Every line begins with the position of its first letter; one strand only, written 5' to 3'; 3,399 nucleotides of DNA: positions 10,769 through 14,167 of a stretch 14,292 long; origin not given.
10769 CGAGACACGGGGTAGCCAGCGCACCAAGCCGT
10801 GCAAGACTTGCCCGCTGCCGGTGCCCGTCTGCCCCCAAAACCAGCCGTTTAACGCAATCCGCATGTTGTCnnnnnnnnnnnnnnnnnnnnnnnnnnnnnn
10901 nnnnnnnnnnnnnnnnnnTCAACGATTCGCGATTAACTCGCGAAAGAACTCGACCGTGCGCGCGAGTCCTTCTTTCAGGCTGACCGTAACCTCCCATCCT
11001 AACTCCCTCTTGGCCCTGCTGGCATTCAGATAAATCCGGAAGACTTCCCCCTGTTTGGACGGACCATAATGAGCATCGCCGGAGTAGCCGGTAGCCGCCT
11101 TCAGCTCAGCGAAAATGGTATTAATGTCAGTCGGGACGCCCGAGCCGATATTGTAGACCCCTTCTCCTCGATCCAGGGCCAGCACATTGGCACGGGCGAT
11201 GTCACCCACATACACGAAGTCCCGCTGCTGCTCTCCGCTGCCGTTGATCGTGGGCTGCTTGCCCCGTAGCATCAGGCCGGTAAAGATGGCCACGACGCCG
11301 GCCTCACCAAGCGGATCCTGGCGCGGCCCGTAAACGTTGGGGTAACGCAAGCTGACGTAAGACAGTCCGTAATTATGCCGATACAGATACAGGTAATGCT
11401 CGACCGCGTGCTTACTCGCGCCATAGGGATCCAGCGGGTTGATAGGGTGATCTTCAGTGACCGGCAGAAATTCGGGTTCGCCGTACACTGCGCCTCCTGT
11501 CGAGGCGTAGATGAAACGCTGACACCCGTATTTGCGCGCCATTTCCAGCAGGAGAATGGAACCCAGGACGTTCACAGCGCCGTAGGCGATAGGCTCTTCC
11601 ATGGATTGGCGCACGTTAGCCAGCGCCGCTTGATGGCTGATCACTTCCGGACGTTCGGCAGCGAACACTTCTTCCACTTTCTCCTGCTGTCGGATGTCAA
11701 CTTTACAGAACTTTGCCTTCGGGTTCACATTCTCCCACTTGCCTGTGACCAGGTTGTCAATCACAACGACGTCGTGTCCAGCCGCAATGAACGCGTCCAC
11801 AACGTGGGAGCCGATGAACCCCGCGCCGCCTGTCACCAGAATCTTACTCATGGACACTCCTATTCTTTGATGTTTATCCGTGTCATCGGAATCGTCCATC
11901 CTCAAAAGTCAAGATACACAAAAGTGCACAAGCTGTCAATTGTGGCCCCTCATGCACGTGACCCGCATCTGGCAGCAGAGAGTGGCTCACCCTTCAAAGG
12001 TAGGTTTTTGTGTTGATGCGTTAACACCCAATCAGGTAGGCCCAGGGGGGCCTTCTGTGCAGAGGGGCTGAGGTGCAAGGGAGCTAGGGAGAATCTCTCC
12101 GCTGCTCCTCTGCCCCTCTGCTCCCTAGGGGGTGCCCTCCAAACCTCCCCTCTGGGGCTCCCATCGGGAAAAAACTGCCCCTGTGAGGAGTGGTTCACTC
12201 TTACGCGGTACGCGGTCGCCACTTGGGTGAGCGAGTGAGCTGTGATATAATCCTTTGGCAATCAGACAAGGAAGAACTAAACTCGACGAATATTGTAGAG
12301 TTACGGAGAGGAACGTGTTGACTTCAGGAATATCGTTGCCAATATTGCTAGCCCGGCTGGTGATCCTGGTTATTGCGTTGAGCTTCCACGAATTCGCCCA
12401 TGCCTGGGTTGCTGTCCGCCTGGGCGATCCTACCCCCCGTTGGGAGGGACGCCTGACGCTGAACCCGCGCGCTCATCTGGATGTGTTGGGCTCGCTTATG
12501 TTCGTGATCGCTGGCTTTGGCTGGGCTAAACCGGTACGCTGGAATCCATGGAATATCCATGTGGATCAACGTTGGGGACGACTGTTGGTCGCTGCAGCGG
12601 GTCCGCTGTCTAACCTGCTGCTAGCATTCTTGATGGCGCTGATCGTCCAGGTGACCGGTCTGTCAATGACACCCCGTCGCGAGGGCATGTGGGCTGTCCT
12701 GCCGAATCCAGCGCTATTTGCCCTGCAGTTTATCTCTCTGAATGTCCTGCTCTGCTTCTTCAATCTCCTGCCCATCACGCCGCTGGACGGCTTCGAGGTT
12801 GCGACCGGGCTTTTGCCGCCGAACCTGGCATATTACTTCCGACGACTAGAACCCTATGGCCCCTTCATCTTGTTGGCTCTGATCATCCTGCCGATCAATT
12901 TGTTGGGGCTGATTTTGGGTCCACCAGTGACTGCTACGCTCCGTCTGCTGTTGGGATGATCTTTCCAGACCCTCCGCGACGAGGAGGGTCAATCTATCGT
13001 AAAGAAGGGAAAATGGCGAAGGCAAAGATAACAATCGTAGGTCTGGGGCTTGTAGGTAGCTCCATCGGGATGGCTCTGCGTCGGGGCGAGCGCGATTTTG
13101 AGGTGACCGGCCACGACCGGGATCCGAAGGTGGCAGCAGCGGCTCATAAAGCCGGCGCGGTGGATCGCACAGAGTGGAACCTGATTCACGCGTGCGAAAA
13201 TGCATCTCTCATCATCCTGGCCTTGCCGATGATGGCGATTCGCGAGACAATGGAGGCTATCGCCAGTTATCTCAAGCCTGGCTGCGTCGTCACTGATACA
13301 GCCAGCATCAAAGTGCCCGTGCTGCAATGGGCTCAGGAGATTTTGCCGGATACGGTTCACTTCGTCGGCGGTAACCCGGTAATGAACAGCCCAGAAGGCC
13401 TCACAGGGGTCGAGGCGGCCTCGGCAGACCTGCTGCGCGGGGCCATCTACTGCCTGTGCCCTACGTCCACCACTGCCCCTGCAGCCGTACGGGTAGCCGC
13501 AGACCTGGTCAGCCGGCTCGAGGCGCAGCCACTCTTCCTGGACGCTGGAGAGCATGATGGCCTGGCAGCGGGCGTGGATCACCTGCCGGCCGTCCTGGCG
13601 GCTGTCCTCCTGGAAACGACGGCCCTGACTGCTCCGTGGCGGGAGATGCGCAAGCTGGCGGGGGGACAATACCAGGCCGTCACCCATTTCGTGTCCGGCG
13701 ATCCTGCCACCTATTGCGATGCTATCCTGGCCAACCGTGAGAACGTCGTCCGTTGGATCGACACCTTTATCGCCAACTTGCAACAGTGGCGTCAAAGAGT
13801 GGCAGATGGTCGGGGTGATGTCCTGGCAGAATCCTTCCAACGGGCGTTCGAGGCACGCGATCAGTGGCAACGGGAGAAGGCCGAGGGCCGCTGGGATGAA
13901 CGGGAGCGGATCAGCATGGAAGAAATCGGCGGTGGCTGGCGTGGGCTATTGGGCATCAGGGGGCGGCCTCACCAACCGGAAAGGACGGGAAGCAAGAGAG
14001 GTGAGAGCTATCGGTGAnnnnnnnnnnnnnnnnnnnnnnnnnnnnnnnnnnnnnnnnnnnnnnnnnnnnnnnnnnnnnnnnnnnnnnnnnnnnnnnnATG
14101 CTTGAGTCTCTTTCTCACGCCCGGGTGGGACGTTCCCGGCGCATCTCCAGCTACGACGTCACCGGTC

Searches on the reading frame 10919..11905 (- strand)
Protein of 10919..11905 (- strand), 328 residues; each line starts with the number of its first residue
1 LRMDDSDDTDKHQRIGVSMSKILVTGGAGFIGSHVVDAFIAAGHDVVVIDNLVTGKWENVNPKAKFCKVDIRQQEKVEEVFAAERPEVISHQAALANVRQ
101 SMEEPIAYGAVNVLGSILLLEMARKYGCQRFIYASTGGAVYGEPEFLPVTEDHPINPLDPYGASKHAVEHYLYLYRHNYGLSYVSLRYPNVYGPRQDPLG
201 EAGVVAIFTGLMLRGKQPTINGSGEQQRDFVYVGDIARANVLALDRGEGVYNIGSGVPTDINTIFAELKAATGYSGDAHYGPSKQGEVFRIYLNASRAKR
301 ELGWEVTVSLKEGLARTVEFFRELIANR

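Call 6: search_protein_families(library=pfam, proteins=[window:10919-11905:-], max_evalue=0.01)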
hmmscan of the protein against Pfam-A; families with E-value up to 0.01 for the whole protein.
window:10919-11905:- (328 aa): 9 families
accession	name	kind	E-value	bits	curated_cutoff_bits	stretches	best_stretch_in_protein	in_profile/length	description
PF01370.27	Epimerase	-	1.8e-67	227.7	20.9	1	22-254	1-240/240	NAD dependent epimerase/dehydratase family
PF16363.11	GDP_Man_Dehyd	-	2.5e-57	195.3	27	1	23-316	1-331/332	GDP-mannose 4,6 dehydratase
PF01073.25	3Beta_HSD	-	2.4e-24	86.3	22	1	23-244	1-229/280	3-beta hydroxysteroid dehydrogenase/isomerase family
PF04321.23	RmlD_sub_bind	-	4e-17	62.7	27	1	21-195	2-155/287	RmlD substrate binding domain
PF02719.21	Polysacc_synt_2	-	1.2e-15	57.9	20.2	1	22-195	1-175/293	Polysaccharide biosynthesis protein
PF07993.18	NAD_binding_4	-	6.5e-10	39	20.1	1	83-233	86-251/258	Male sterility protein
PF13460.12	NAD_binding_10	-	2.7e-08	34.3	27.2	1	26-189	1-144/184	NAD(P)H-binding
PF00106.31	adh_short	-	4.8e-07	29.9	26.6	1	22-83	3-70/195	short chain dehydrogenase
PF05368.20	NmrA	-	1.3e-05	25.4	27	1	20-184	3-144/298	NmrA-like family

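Call 7: search_protein_families(library=ncbifam, proteins=[window:10919-11905:-], max_evalue=0.01)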
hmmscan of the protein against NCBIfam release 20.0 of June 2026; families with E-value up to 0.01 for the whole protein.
window:10919-11905:- (328 aa): 58 families (the best 25 are shown)
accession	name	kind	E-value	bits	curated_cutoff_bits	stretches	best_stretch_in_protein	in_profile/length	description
TIGR01179.1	galE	equivalog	1.9e-60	204.4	262.3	1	21-311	1-315/332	UDP-glucose 4-epimerase GalE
TIGR01181.1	dTDP_gluc_dehyt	equivalog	1.7e-50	172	365.1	1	21-322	1-312/321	dTDP-glucose 4,6-dehydratase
NF007956.0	PRK10675.1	subfamily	4.2e-38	131.3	394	1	21-317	2-325/338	UDP-glucose 4-epimerase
TIGR02197.1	heptose_epim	equivalog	5.5e-38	130.9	274.6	1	22-316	1-308/316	ADP-glyceromanno-heptose 6-epimerase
TIGR04180.1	EDH_00030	hypoth_equivalog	1.5e-35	122.7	475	1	22-307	1-295/297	NAD-dependent 4,6-dehydratase LegB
NF007490.0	PRK10084.1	subfamily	2e-35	122.5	649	1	21-321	2-334/361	dTDP-glucose 4,6-dehydratase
NF007582.0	PRK10217.1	equivalog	2.5e-33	115.7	698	1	19-321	1-331/355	dTDP-glucose 4,6-dehydratase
NF011728.1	PRK15181.1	equivalog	4.7e-31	108.1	760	1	18-321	14-337/348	Vi polysaccharide biosynthesis UDP-N-acetylglucosaminuronic acid C-4 epimerase TviC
NF008360.0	PRK11150.1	equivalog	1.2e-24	87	452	1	22-261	2-243/310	ADP-glyceromanno-heptose 6-epimerase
TIGR02622.1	CDP_4_6_dhtase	equivalog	2.8e-22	79.3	278.45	1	20-179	5-172/352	CDP-glucose 4,6-dehydratase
NF047922.1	GDPFucSynFcl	equivalog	2.2e-21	76.6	500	1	20-322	3-302/308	GDP-L-fucose synthase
TIGR03466.1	HpnA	hypoth_equivalog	4.3e-17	62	367.65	1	21-274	2-248/327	hopanoid-associated sugar epimerase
NF042422.1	oxyalk_red_OleD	equivalog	1.1e-15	57.9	580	1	21-273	2-251/329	2-alkyl-3-oxoalkanoate reductase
TIGR01214.1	rmlD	equivalog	1.2e-15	57.3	224.05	1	21-173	1-136/285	dTDP-4-dehydrorhamnose reductase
NF058621.1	DiazavRedAvaA7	equivalog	2.2e-15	57.1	400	1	21-262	2-238/304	3-diazoavenalumate denitrifying reductase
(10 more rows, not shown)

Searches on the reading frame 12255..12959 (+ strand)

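Call 6: search_protein_families(library=pfam, proteins=[window:12255-12959:+], max_evalue=0.01)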
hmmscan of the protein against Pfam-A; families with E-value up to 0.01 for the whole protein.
window:12255-12959:+ (234 aa): 1 family
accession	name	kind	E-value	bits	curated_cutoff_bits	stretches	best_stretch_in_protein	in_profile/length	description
PF02163.28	Peptidase_M50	-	7e-12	45.6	27.2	2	35-132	3-102/221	Peptidase family M50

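Call 7: search_protein_families(library=ncbifam, proteins=[window:12255-12959:+], max_evalue=0.01)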
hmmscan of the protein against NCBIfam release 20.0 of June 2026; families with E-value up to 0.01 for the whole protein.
window:12255-12959:+ (234 aa): 1 family
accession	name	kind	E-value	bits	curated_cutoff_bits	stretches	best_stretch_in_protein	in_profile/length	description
NF041824.1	daptide_HExxH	equivalog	1.3e-07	31.1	300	1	19-58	148-187/379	daptide biosynthesis intramembrane metalloprotease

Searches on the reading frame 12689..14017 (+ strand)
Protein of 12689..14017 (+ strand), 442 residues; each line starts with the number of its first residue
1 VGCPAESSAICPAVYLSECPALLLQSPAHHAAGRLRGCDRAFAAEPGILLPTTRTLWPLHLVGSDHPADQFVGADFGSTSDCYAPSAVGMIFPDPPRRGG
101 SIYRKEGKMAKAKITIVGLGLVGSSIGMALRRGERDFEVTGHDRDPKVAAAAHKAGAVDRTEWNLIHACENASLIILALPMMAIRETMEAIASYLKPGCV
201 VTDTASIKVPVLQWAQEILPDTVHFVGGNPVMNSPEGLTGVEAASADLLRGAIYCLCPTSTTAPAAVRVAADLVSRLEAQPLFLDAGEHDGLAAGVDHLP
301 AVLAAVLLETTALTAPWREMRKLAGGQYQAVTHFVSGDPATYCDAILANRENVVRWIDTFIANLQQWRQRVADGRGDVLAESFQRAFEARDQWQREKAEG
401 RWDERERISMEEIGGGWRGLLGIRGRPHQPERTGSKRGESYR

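Call 6: search_protein_families(library=pfam, proteins=[window:12689-14017:+], max_evalue=0.01)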
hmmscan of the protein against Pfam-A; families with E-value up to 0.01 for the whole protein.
window:12689-14017:+ (442 aa): 7 families
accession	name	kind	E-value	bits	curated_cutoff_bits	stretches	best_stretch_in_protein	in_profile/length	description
PF02153.23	PDH_N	-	1.6e-27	96.3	26.5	1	126-279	1-150/154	Prephenate dehydrogenase, nucleotide-binding domain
PF20463.3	PDH_C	-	3.6e-15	56.6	22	1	286-384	2-101/102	Prephenate dehydrogenase, dimerization domain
PF03446.21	NAD_binding_2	-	9.2e-07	29.4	21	1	113-213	1-101/161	NAD binding domain of 6-phosphogluconate dehydrogenase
PF03807.23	F420_oxidored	-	1.6e-06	29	21.6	1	113-204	1-91/94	NADP oxidoreductase coenzyme F420-dependent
PF02558.23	ApbA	-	0.0003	20.9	22.2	1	114-201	1-96/150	Ketopantoate reductase PanE/ApbA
PF10727.15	Rossmann-like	-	0.00064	19.9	23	1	108-206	11-109/131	Rossmann-like domain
PF01266.30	DAO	-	0.0011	19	27.9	1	114-223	2-109/353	FAD dependent oxidoreductase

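Call 7: search_protein_families(library=ncbifam, proteins=[window:12689-14017:+], max_evalue=0.01)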
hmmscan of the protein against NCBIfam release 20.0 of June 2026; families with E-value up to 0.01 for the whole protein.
window:12689-14017:+ (442 aa): 24 families
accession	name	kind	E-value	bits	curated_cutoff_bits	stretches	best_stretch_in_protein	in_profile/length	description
NF005107.0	PRK06545.1-5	equivalog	2.2e-52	178.2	414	1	111-397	2-288/367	prephenate dehydrogenase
NF011381.1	PRK14806.1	equivalog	3.8e-50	170.9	902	1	112-396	4-287/733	bifunctional prephenate dehydrogenase/3-phosphoshikimate 1-carboxyvinyltransferase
NF005105.0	PRK06545.1-3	equivalog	4.2e-45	154.1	524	1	112-397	3-289/367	prephenate dehydrogenase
NF005650.0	PRK07417.1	equivalog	9.6e-43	146.5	290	1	112-393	2-278/281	prephenate/arogenate dehydrogenase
NF005694.0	PRK07502.1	equivalog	1.1e-40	139.7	409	1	112-388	7-283/310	prephenate/arogenate dehydrogenase family protein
NF006307.0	PRK08507.1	equivalog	3.8e-36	124.7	295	1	113-387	2-269/275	prephenate dehydrogenase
NF005104.0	PRK06545.1-1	equivalog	8.6e-34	117.2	713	1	112-393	3-283/366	prephenate dehydrogenase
NF005108.0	PRK06545.1-6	equivalog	1e-32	113.5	327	1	108-403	7-290/321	prephenate dehydrogenase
NF005106.0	PRK06545.1-4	equivalog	3.4e-32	112.1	569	1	113-394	3-284/363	prephenate dehydrogenase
NF005112.0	PRK06545.2-4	subfamily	4.7e-31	108.1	294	1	113-372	4-251/356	prephenate dehydrogenase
NF005111.0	PRK06545.2-3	equivalog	3.7e-29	101.8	344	1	110-366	12-260/371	prephenate dehydrogenase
NF005109.0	PRK06545.2-1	equivalog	9.2e-22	77.7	397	1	116-365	6-243/361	prephenate dehydrogenase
NF005110.0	PRK06545.2-2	equivalog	2.5e-17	63.1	385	1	111-349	70-301/423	prephenate dehydrogenase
NF006409.0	PRK08655.1-3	equivalog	2.3e-16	60.2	310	1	113-385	2-254/290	prephenate dehydrogenase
NF006411.0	PRK08655.1-5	equivalog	7.6e-09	34.9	464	1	134-369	24-250/443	prephenate dehydrogenase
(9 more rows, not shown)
